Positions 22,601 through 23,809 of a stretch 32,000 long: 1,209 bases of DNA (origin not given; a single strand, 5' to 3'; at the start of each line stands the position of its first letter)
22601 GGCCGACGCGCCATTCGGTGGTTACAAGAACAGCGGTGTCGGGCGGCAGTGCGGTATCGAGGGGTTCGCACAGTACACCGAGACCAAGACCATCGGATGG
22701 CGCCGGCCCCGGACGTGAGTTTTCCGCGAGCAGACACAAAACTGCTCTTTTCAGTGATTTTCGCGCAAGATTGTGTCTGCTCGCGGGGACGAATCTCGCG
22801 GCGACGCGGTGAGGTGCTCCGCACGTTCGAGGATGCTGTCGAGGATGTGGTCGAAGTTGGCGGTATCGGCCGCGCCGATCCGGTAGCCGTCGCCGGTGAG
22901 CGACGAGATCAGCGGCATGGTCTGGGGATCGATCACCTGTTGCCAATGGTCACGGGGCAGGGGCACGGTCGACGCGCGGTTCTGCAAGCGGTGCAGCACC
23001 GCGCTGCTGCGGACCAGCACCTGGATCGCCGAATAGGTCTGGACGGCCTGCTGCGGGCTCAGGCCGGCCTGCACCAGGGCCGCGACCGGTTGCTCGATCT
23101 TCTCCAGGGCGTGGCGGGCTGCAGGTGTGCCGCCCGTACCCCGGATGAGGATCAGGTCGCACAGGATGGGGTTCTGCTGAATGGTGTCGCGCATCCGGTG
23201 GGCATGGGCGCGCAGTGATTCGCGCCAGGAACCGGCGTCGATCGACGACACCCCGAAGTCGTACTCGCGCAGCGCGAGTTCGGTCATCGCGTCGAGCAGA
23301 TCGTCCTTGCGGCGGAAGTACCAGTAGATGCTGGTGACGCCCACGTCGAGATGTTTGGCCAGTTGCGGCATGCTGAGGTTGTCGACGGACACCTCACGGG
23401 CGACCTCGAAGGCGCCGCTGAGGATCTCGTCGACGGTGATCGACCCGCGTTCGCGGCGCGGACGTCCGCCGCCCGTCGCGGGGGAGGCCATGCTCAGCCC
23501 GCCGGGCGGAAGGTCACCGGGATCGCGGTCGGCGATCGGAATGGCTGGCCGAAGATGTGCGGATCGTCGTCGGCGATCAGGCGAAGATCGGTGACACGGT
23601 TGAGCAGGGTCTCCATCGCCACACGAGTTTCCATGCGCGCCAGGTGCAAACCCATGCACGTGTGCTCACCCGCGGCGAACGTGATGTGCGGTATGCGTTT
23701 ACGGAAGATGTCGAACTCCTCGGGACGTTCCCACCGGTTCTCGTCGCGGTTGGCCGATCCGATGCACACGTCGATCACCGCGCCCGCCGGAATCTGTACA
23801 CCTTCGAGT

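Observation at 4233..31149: One AT-rich 19-bp palindrome in eight promoter regions: candidate operator of an uncharacterised TetR regulon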

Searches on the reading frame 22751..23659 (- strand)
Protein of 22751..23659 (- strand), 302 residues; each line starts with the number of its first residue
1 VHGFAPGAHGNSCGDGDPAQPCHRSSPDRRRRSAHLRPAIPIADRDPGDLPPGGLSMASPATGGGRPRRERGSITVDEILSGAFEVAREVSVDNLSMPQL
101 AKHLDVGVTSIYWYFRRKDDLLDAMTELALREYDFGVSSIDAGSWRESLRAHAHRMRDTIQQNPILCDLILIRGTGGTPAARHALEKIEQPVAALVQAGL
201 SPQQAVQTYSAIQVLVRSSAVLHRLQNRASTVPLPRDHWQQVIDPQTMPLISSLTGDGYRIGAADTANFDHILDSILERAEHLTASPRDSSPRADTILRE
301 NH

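Call 6: search_protein_families(library=pfam, proteins=[window:22751-23659:-])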
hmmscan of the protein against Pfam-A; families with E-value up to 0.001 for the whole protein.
window:22751-23659:- (302 aa): 2 families
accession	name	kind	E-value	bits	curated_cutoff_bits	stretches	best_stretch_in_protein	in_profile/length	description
PF00440.29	TetR_N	-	6.4e-11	42.3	24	1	79-125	1-47/47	Bacterial regulatory proteins, tetR family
PF02909.22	TetR_C_1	-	1.3e-05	25.6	21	1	142-276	6-138/146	Tetracyclin repressor-like, C-terminal domain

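Call 12: search_protein_families(library=ncbifam, proteins=[window:22751-23491:-])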
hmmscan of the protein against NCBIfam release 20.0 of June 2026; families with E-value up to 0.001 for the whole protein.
window:22751-23491:- (246 aa): 5 families
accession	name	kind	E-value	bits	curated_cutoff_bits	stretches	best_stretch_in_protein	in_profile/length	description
NF010319.1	PRK13756.1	equivalog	3.8e-18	66.1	265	1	19-168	3-146/199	tetracycline resistance transcriptional repressor TetR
NF038211.1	MFT_alt_reg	equivalog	2.3e-12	47.7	285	1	21-179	4-155/193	mycofactocin system transcriptional regulator MftR2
NF007949.0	PRK10668.1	equivalog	0.00022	20.7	271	1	16-73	9-66/216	multidrug efflux transporter transcriptional repressor AcrR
TIGR03384.1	betaine_BetI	equivalog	0.00027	20.7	201.3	0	18-78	8-68/189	choline-binding transcriptional repressor BetI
NF051852.1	efflux_TF_MtrR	exception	0.00047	20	280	1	19-108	11-103/205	multidrug efflux system transcriptional repressor MtrR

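Call 30: find_homologous_proteins(query=window:22751-23491:-, max_evalue=1e-30)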
Query window:22751-23491:- (246 aa): 1556 proteins with E <= 1e-30 among 3661 candidates; the best 120 are listed.
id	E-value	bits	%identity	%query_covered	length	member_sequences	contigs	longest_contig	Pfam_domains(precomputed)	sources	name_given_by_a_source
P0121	2.0e-156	536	100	100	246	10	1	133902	PF00440.30,PF02909.23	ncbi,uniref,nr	ncbi:TetR/AcrR family transcriptional regulator [Mycolicibacterium smegmatis]|uniref:TetR/AcrR famil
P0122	2.8e-118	411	80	93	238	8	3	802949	PF00440.30,PF02909.23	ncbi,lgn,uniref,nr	ncbi:TetR/AcrR family transcriptional regulator [Mycolicibacterium wolinskyi]|uniref:TetR family tra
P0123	6.9e-116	404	79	93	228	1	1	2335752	PF00440.30,PF02909.23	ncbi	ncbi:TetR/AcrR family transcriptional regulator [Mycolicibacterium sp. XJ870]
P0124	8.1e-116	403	80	93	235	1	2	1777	PF00440.30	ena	-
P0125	1.6e-113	396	78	96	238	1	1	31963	PF00440.30,PF02909.23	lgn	-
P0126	8.4e-105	367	79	88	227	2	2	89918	PF00440.30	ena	-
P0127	3.1e-104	365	75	93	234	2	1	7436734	PF00440.30,PF02909.23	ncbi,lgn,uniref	ncbi:TetR/AcrR family transcriptional regulator [Mycobacterium sp. 48b]|uniref:TetR/AcrR family tran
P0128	1.1e-103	364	75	91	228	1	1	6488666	PF00440.30,PF02909.23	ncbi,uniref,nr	ncbi:TetR/AcrR family transcriptional regulator [Mycolicibacterium sp. HK-90]|uniref:TetR/AcrR famil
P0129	1.7e-103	363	74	93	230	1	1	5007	PF00440.30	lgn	-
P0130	2.1e-103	363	77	87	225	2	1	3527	PF00440.30,PF02909.23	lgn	-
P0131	8.2e-103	361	71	93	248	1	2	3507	PF00440.30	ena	-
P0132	2.7e-102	359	73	91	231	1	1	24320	PF00440.30,PF02909.23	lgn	-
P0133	3.6e-102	359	74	91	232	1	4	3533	PF00440.30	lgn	-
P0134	4.2e-102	358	71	97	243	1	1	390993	PF00440.30,PF02909.23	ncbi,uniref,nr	ncbi:TetR/AcrR family transcriptional regulator [Mycobacterium sp. 21AC1]|uniref:TetR/AcrR family tr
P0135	5.0e-102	358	72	93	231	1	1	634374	PF00440.30,PF02909.23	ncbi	ncbi:TetR family transcriptional regulator [Mycolicibacterium boenickei]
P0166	2.1e-98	346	69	93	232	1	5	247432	PF00440.30,PF02909.23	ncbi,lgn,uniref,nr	ncbi:TetR family transcriptional regulator [Mycolicibacterium fortuitum]|uniref:TetR/AcrR family tra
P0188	6.7e-79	283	60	92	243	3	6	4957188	PF00440.30,PF02909.23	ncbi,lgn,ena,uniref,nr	ncbi:TetR/AcrR family transcriptional regulator [Mycobacterium heckeshornense]|uniref:Putative HTH-t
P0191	1.0e-78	282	61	90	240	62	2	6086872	PF00440.30,PF02909.23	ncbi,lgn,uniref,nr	ncbi:TetR/AcrR family transcriptional regulator [Mycolicibacterium frederiksbergense]|uniref:TetR/Ac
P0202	1.0e-77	279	60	91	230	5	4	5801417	PF00440.30,PF02909.23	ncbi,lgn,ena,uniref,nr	ncbi:TetR family transcriptional regulator [Mycobacterium adipatum]|uniref:TetR family transcription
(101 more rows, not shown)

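Call 31: find_encoding_contigs(protein=P0122, flank=10000, max_places=1)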
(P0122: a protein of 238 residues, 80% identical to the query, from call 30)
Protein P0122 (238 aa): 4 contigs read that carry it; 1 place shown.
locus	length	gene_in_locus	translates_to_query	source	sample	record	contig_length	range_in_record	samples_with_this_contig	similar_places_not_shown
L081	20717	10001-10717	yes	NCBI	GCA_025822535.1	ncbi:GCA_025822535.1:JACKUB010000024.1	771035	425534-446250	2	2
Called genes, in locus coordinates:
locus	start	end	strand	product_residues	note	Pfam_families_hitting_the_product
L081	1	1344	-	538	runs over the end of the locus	PF00070:Pyr_redox (faint), PF00743:FMO-like, PF01266:DAO (faint), PF01494:FAD_binding_3 (faint), PF07992:Pyr_redox_2, PF13450:NAD_binding_8, PF13738:Pyr_redox_3, PF13434:Lys_Orn_oxgnase (weak)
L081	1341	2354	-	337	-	PF01073:3Beta_HSD, PF01370:Epimerase, PF02719:Polysacc_synt_2 (faint), PF05368:NmrA, PF13460:NAD_binding_10, PF16363:GDP_Man_Dehyd, PF07993:NAD_binding_4 (weak)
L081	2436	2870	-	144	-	PF13577:SnoaL_4, PF14534:DUF4440 (faint)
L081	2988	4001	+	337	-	PF00355:Rieske, PF19298:KshA_C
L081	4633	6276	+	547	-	PF00501:AMP-binding, PF13193:AMP-binding_C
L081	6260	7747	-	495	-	PF00171:Aldedh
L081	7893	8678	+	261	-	PF00106:adh_short, PF13561:adh_short_C2, PF00106:adh_short (weak), PF13561:adh_short_C2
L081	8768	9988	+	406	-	PF00067:p450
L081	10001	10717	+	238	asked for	PF00440:TetR_N, PF02909:TetR_C_1 (weak)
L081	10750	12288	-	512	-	PF00171:Aldedh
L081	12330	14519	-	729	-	PF04879:Molybdop_Fe4S4, PF00384:Molybdopterin, PF01568:Molydop_binding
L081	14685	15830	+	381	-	PF00108:Thiolase_N, PF02803:Thiolase_C, PF22691:Thiolase_C_1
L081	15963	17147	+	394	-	PF04909:Amidohydro_2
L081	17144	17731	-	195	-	PF00440:TetR_N, PF21597:TetR_C_43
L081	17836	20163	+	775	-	PF03176:MMPL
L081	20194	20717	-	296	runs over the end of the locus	PF12146:Hydrolase_4 (weak), PF00561:Abhydrolase_1, PF12697:Abhydrolase_6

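Call 32: find_encoding_contigs(protein=P0127, flank=10000, max_places=1)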
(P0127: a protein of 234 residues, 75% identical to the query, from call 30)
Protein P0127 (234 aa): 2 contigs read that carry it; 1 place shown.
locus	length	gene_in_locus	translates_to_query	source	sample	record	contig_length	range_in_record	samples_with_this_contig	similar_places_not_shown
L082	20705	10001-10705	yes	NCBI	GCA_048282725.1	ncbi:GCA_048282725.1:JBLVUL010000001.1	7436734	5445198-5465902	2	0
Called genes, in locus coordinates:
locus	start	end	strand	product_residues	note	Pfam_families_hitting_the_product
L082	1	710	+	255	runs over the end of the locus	PF00378:ECH_1, PF16113:ECH_2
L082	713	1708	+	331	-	PF00248:Aldo_ket_red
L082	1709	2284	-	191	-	PF00440:TetR_N (weak)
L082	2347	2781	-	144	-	PF13577:SnoaL_4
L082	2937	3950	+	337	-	PF00355:Rieske, PF19298:KshA_C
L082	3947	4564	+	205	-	PF00857:Isochorismatase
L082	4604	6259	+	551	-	PF00501:AMP-binding, PF13193:AMP-binding_C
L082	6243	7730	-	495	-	PF00171:Aldedh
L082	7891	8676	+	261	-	PF00106:adh_short, PF01370:Epimerase (weak), PF13561:adh_short_C2, PF00106:adh_short (weak), PF13561:adh_short_C2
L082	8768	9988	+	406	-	PF00067:p450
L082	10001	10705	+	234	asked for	PF00440:TetR_N, PF02909:TetR_C_1 (faint)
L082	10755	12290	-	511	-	PF00171:Aldedh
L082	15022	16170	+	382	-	PF00108:Thiolase_N, PF02803:Thiolase_C, PF22691:Thiolase_C_1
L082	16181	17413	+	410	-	PF04909:Amidohydro_2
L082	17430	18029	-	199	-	PF00440:TetR_N, PF21597:TetR_C_43 (weak)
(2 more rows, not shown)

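Call 33: find_encoding_contigs(protein=P0166, flank=10000, max_places=1)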
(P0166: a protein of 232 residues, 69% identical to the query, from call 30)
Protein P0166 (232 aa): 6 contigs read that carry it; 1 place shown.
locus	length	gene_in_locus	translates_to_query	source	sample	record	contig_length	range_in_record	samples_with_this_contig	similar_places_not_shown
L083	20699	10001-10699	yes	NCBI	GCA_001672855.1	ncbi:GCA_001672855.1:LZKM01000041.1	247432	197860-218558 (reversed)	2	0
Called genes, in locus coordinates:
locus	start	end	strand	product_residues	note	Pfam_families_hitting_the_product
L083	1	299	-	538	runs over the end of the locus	PF00743:FMO-like, PF00890:FAD_binding_2 (weak), PF01266:DAO (weak), PF01946:Thi4 (weak), PF07992:Pyr_redox_2, PF13450:NAD_binding_8, PF13738:Pyr_redox_3, PF13434:Lys_Orn_oxgnase (weak), +3 more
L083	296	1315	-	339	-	PF01073:3Beta_HSD, PF01370:Epimerase, PF05368:NmrA, PF07993:NAD_binding_4 (faint), PF13460:NAD_binding_10, PF16363:GDP_Man_Dehyd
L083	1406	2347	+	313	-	PF00296:Bac_luciferase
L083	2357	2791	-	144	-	PF13577:SnoaL_4, PF14534:DUF4440 (faint)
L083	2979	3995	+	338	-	PF00355:Rieske, PF19298:KshA_C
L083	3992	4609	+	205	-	PF00857:Isochorismatase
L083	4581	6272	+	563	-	PF00501:AMP-binding, PF13193:AMP-binding_C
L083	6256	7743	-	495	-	PF00171:Aldedh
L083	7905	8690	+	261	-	PF00106:adh_short, PF13561:adh_short_C2, PF00106:adh_short (weak), PF13561:adh_short_C2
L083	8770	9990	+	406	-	PF00067:p450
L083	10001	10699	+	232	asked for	PF00440:TetR_N, PF02909:TetR_C_1 (weak)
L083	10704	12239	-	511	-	PF00171:Aldedh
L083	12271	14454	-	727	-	PF04879:Molybdop_Fe4S4, PF00384:Molybdopterin, PF01568:Molydop_binding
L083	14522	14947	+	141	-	PF12172:zf-ChsH2, PF01796:OB_ChsH2_C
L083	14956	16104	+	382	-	PF00108:Thiolase_N, PF02803:Thiolase_C, PF22691:Thiolase_C_1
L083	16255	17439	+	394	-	PF04909:Amidohydro_2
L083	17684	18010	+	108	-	-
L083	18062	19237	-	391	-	PF02771:Acyl-CoA_dh_N (weak), PF02770:Acyl-CoA_dh_M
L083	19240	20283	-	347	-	PF02771:Acyl-CoA_dh_N, PF00441:Acyl-CoA_dh_1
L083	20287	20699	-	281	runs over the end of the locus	PF04909:Amidohydro_2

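Call 72: find_encoding_contigs(protein=P0188, flank=8000, max_places=1)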
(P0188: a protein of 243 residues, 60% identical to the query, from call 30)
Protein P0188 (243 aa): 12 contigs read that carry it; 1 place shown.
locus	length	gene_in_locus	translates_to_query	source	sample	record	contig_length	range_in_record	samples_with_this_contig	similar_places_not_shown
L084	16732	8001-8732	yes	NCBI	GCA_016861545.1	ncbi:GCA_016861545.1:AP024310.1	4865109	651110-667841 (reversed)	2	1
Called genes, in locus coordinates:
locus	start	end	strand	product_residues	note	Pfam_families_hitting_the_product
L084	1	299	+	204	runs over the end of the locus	-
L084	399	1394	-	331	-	PF03595:SLAC1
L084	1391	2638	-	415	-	PF00067:p450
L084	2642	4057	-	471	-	PF00206:Lyase_1, PF10397:ADSL_C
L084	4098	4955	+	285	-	PF04250:DUF429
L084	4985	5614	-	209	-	PF00440:TetR_N (weak), PF17940:TetR_C_31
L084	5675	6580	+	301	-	PF00756:Esterase (weak)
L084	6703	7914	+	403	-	PF02771:Acyl-CoA_dh_N, PF02770:Acyl-CoA_dh_M, PF00441:Acyl-CoA_dh_1, PF08028:Acyl-CoA_dh_2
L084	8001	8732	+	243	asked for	PF00440:TetR_N, PF02909:TetR_C_1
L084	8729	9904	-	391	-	PF00108:Thiolase_N, PF02803:Thiolase_C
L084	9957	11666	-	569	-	PF02776:TPP_enzyme_N, PF00205:TPP_enzyme_M, PF02775:TPP_enzyme_C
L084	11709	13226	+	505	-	PF00501:AMP-binding, PF13193:AMP-binding_C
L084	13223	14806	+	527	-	PF01019:G_glu_transpept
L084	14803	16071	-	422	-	PF02844:GARS_N, PF01071:GARS_A, PF02843:GARS_C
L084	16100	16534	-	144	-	PF02627:CMD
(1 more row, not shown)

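Call 73: find_encoding_contigs(protein=P0191, flank=8000, max_places=1)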
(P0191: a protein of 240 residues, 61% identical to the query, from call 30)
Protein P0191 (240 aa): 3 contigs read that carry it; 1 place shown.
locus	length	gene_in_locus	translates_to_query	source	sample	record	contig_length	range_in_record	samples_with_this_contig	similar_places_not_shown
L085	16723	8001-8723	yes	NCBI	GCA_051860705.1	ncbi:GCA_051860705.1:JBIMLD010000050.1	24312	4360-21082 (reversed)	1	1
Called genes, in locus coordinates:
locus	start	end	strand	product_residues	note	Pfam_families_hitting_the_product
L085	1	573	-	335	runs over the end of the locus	PF01073:3Beta_HSD, PF01370:Epimerase, PF05368:NmrA, PF07993:NAD_binding_4 (faint), PF13460:NAD_binding_10, PF16363:GDP_Man_Dehyd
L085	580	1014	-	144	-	PF13577:SnoaL_4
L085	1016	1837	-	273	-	PF00106:adh_short, PF08659:KR, PF13561:adh_short_C2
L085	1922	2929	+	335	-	PF00355:Rieske, PF19298:KshA_C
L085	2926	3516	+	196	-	PF00857:Isochorismatase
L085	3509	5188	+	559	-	PF00501:AMP-binding, PF13193:AMP-binding_C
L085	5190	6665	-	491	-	PF00171:Aldedh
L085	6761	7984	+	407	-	PF00067:p450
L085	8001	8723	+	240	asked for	PF00440:TetR_N, PF02909:TetR_C_1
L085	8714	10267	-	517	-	PF00171:Aldedh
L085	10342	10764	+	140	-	PF12172:zf-ChsH2 (weak), PF01796:OB_ChsH2_C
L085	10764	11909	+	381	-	PF00108:Thiolase_N, PF02803:Thiolase_C, PF22691:Thiolase_C_1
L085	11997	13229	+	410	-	PF04909:Amidohydro_2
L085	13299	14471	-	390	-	PF02771:Acyl-CoA_dh_N (weak), PF02770:Acyl-CoA_dh_M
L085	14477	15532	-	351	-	PF02771:Acyl-CoA_dh_N, PF00441:Acyl-CoA_dh_1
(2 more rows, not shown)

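Call 74: find_encoding_contigs(protein=P0202, flank=8000, max_places=1)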
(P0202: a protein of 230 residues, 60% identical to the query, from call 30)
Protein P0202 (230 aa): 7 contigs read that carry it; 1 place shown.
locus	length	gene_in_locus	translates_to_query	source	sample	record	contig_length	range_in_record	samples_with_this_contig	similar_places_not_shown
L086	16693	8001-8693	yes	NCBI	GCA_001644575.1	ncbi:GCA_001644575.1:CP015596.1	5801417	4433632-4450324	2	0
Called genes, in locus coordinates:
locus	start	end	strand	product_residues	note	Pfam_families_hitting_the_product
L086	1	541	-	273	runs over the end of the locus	PF00106:adh_short, PF08659:KR, PF13561:adh_short_C2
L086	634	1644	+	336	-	PF00355:Rieske, PF19298:KshA_C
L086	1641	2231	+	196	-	PF00857:Isochorismatase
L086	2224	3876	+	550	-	PF00501:AMP-binding, PF13193:AMP-binding_C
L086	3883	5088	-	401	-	PF00067:p450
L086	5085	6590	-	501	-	PF00171:Aldedh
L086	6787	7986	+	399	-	PF00067:p450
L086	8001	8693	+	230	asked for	PF00440:TetR_N, PF02909:TetR_C_1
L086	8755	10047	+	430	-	PF04909:Amidohydro_2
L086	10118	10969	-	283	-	PF00106:adh_short, PF13561:adh_short_C2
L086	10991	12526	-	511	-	PF00171:Aldedh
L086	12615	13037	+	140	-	PF12172:zf-ChsH2, PF01796:OB_ChsH2_C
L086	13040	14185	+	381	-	PF00108:Thiolase_N, PF02803:Thiolase_C, PF22691:Thiolase_C_1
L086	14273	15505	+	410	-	PF04909:Amidohydro_2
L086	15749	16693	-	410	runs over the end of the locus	PF02771:Acyl-CoA_dh_N, PF02770:Acyl-CoA_dh_M, PF00441:Acyl-CoA_dh_1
